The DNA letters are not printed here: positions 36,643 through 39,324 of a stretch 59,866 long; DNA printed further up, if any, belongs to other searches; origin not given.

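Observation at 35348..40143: Orphan glycyl-radical enzyme flanked by a LarA-like gene and a ribokinase, with no activating enzyme in the window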

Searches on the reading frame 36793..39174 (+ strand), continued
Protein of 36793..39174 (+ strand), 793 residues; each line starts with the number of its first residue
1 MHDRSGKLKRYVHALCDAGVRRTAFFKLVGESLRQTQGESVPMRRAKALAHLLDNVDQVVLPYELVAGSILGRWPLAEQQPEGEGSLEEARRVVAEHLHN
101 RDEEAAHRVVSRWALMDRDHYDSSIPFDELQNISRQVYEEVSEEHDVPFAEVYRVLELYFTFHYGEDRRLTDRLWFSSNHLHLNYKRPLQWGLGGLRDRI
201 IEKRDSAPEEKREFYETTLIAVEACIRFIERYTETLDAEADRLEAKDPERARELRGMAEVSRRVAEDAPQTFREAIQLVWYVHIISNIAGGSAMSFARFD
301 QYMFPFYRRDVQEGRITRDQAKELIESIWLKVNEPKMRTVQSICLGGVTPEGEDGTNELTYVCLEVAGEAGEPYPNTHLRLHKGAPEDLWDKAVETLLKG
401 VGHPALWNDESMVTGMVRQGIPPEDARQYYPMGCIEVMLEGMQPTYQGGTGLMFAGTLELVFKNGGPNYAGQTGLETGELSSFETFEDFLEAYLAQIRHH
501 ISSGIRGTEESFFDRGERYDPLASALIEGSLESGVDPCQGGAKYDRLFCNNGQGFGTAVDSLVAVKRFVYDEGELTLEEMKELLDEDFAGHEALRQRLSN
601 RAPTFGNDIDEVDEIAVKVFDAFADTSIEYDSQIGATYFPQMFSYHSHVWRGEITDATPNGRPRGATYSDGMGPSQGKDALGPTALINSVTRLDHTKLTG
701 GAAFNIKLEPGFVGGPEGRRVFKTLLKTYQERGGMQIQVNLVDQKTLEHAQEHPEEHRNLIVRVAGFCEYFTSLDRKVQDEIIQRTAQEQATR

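Call 35: find_encoding_contigs(protein=P0002, flank=10000, max_places=5)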
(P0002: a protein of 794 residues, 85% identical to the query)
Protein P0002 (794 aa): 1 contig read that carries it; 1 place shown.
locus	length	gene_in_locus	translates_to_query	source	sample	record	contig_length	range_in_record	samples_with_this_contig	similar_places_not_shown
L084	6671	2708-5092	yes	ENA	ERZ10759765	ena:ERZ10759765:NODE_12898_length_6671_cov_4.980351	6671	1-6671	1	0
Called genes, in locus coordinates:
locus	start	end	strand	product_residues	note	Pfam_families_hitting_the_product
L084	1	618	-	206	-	?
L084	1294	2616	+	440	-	PF09861:Lar_N, PF21113:LarA_C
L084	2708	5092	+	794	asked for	PF02901:PFL-like, PF01228:Gly_radical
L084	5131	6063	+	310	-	PF00294:PfkB, PF08543:Phos_pyr_kin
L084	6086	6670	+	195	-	?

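Call 36: find_encoding_contigs(protein=P0011, flank=10000, max_places=2)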
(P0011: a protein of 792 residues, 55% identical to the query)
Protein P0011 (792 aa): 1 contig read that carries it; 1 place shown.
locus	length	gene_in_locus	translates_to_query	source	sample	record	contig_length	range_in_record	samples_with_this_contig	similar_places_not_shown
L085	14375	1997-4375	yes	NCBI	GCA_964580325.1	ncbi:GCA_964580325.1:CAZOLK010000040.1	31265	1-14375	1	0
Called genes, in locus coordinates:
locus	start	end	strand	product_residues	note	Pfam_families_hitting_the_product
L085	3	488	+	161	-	?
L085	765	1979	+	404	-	-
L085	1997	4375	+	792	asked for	PF02901:PFL-like, PF01228:Gly_radical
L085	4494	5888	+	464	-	PF00884:Sulfatase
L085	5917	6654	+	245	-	PF13489:Methyltransf_23, PF13847:Methyltransf_31, PF08241:Methyltransf_11, PF08242:Methyltransf_12, PF13649:Methyltransf_25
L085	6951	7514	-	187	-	-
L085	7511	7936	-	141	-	-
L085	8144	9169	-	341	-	PF03706:LPG_synthase_TM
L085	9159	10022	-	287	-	PF00685:Sulfotransfer_1, PF13469:Sulfotransfer_3 (faint)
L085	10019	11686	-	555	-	-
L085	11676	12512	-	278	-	PF00535:Glycos_transf_2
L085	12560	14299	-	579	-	PF07719:TPR_2 (faint), PF13181:TPR_8 (faint), PF13428:TPR_14 (faint), PF13431:TPR_17 (faint), PF13424:TPR_12 (faint)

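Call 41: search_solved_structures(query=window:36793-39174:+, max_evalue=1e-100, show_alignments=4)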
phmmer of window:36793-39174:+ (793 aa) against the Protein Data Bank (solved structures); distinct sequences matched with E-value up to 1e-100: 6.
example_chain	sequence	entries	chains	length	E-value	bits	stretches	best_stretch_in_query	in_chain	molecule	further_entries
1r8w_A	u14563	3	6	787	9.2e-113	381.5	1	178-787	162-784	glycerol dehydratase | B12-independent glycerol dehydratase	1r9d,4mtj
5i2a_A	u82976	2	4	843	2e-110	373.7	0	178-588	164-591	Diol-dehydratase | Diol dehydratase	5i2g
8yjo_A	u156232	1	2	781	3.8e-102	346.3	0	178-789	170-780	Probable dehydratase PflD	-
9rco_A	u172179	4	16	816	7.7e-102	345.3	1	178-789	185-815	Glycyl radical protein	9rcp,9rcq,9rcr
9f3w_A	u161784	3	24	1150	2e-101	343.9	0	219-789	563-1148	Choline trimethylamine-lyase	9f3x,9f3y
6vxc_A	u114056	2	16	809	7.5e-101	342.1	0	211-788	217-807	Trans-4-hydroxy-L-proline dehydratase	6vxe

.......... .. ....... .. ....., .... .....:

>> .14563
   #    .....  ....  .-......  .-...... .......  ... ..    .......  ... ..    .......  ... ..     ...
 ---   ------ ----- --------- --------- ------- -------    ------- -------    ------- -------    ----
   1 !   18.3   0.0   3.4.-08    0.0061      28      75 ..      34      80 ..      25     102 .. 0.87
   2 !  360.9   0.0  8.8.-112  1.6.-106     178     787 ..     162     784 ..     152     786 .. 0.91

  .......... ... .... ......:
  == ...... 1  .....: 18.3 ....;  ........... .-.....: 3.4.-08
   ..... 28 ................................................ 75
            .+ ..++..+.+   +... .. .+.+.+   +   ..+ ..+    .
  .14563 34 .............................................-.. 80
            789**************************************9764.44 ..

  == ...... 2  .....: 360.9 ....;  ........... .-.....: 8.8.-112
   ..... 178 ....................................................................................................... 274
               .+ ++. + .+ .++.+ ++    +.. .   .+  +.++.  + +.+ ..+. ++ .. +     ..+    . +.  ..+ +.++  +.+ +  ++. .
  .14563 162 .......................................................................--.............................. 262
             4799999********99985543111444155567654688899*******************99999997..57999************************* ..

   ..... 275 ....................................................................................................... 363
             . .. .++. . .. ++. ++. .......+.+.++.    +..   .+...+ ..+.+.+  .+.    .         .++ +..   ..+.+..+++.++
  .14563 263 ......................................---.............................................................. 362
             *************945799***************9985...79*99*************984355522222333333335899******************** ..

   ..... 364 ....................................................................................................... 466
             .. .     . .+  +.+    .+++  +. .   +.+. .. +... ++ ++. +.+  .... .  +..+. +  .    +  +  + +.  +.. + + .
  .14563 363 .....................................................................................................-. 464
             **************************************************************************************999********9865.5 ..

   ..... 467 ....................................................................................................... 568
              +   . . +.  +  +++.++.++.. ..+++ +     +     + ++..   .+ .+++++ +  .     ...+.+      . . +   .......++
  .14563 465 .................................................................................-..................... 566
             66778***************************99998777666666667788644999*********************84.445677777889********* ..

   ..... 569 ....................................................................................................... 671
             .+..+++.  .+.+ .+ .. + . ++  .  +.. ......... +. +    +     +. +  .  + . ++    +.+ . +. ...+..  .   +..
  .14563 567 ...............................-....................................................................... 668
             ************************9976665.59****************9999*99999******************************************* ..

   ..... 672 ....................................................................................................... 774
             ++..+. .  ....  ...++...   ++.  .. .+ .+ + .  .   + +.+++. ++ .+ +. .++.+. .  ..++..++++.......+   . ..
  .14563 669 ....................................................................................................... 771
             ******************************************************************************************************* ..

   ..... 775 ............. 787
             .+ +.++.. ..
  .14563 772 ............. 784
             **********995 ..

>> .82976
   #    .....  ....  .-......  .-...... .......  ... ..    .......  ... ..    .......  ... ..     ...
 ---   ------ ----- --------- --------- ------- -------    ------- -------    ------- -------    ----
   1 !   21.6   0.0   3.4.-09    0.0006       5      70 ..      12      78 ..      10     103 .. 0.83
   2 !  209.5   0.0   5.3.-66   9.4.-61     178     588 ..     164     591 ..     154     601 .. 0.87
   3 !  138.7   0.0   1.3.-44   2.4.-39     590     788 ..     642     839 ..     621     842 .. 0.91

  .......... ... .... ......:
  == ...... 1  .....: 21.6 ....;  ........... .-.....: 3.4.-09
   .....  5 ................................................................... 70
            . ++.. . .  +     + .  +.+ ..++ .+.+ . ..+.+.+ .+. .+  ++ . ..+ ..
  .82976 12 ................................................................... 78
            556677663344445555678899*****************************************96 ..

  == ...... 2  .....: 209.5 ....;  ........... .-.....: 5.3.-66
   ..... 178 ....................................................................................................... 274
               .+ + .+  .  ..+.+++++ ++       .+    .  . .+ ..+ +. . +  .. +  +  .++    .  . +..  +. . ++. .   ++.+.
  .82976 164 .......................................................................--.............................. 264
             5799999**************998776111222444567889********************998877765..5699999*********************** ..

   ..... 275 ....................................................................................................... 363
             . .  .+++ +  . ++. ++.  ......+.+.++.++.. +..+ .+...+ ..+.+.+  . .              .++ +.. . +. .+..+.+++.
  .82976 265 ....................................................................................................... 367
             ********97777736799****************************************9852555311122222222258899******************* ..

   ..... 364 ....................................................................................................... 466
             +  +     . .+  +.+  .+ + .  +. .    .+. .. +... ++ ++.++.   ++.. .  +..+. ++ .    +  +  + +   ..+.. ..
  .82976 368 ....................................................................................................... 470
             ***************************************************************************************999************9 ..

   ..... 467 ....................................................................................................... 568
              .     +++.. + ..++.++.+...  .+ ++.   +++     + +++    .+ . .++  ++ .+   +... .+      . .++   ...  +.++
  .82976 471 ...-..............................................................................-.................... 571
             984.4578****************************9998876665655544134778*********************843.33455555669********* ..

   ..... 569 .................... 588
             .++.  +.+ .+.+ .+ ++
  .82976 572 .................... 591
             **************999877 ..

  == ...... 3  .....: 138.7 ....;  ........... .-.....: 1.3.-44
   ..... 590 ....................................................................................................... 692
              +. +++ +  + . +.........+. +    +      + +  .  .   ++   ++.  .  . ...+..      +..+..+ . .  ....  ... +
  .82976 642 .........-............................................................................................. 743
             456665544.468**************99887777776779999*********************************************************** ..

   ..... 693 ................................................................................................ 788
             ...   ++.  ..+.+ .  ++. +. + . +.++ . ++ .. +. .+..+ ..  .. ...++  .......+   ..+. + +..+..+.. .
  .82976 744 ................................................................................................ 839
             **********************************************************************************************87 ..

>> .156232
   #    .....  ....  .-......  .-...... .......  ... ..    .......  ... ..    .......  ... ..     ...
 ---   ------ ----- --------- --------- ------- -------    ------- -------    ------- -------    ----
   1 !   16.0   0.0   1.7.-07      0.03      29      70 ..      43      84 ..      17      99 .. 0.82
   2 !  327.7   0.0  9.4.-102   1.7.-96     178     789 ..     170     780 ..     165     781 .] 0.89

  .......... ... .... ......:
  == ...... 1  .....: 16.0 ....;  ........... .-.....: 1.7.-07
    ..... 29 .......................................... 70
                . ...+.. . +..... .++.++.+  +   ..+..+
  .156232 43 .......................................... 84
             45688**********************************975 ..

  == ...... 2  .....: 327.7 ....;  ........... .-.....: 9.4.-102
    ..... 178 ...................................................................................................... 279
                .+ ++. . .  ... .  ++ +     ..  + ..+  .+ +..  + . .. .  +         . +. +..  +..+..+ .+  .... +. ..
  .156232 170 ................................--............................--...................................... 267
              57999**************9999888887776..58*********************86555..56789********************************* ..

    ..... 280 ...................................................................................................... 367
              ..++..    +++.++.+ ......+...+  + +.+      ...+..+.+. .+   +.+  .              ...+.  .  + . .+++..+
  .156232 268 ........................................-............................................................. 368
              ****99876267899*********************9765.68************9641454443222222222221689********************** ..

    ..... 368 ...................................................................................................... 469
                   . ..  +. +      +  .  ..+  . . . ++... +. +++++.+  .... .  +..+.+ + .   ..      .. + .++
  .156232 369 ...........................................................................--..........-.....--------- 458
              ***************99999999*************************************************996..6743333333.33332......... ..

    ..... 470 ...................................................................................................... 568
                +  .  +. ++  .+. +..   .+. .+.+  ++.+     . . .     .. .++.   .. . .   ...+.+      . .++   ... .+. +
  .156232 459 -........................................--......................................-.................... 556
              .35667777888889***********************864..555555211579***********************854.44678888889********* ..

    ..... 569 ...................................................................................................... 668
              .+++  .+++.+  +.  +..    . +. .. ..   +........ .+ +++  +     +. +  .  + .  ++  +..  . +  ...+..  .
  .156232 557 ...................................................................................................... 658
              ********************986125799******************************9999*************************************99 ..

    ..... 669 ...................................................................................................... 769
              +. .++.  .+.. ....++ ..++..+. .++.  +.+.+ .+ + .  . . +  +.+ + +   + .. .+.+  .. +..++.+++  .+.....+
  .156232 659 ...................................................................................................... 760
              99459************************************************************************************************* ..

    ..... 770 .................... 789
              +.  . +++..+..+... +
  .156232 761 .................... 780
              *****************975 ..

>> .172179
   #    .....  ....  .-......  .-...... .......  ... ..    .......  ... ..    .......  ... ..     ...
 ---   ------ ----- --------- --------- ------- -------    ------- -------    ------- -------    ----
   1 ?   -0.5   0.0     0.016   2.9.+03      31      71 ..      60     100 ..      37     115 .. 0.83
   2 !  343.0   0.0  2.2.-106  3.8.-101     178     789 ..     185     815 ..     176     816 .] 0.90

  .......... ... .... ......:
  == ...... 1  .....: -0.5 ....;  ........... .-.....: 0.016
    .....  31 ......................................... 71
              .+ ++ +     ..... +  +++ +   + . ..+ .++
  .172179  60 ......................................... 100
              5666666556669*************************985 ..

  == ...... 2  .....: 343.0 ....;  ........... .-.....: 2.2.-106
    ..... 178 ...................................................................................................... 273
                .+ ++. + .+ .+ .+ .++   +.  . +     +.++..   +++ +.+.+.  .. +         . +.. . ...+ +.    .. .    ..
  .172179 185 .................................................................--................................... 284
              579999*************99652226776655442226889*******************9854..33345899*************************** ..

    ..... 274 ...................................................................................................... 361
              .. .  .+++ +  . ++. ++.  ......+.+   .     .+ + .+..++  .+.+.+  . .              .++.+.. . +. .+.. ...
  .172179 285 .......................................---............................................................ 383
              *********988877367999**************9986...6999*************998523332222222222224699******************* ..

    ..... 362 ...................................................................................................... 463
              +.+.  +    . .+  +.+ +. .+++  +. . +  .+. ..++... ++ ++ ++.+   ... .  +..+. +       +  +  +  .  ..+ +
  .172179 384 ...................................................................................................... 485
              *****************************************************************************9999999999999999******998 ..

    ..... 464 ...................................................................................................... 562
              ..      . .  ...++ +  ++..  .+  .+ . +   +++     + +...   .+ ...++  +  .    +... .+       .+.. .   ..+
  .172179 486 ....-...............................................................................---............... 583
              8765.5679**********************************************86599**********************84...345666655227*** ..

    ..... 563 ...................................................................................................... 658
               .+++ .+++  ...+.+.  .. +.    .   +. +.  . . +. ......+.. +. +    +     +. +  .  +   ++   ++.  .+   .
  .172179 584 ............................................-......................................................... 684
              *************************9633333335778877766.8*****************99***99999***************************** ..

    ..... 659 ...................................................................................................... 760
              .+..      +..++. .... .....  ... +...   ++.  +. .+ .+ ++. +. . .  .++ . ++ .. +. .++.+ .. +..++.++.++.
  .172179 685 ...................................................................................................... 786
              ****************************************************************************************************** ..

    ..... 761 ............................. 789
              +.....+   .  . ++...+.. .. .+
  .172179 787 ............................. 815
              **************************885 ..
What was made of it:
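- On Glycerol / 1,2-propanediol dehydratase: Ser292, Ala293 and Gly448 replace the others (my count from the call 41 alignment).
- Closest known: B12-independent glycerol dehydratase. Different: Residues 76-177 do not align with GD or PD in the HMMER alignments (call 41).
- His180 aligns with GD His164, and the Cys-x-Glu motif is kept (call 41). There is a 12-residue deletion in the loop before strand 342-346 (call 41).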
